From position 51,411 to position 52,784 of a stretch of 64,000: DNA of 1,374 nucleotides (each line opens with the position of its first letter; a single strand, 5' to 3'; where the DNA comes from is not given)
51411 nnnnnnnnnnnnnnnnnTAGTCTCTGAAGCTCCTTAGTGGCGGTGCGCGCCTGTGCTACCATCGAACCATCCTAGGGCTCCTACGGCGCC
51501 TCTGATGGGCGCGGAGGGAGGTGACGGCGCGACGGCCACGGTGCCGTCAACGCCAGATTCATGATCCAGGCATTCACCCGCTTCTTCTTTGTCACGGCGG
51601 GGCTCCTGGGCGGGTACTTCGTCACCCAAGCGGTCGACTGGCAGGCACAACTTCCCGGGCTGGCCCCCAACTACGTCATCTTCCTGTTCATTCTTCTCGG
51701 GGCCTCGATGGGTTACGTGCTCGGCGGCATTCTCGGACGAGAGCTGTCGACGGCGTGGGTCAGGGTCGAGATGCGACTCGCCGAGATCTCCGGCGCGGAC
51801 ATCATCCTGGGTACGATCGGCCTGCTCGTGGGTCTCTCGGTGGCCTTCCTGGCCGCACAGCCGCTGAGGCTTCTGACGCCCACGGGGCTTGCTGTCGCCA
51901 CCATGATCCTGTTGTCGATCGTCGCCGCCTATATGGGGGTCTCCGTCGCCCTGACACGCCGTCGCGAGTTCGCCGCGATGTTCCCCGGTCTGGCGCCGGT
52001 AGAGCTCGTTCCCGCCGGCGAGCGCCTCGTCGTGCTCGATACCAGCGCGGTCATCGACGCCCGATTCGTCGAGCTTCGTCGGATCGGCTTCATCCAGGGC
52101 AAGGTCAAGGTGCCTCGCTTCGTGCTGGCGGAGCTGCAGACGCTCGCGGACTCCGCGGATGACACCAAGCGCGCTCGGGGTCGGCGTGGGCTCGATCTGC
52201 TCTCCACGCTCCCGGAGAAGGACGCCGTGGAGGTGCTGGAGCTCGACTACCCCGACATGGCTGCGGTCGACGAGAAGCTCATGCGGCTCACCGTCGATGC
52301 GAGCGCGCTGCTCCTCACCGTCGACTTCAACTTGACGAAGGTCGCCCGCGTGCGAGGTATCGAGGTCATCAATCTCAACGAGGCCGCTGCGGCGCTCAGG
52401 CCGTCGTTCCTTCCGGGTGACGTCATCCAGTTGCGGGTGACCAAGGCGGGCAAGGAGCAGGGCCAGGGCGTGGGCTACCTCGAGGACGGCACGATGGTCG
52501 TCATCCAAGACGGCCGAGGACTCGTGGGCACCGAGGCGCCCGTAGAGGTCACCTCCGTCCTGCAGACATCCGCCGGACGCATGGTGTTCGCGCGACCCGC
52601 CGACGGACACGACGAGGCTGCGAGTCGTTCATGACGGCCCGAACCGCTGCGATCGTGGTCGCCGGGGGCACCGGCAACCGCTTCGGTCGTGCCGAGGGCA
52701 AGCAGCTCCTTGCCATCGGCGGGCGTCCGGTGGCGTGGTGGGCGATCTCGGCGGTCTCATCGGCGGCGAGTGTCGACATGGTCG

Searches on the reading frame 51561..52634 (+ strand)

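Call 85: search_protein_families(library=pfam, proteins=[window:51561-52634:+], max_evalue=0.0001)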
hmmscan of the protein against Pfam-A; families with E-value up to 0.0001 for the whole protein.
window:51561-52634:+ (357 aa): 1 family
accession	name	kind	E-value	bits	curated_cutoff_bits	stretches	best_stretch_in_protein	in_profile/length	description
PF01938.26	TRAM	-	1.5e-05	25.1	21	1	285-337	4-55/61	TRAM domain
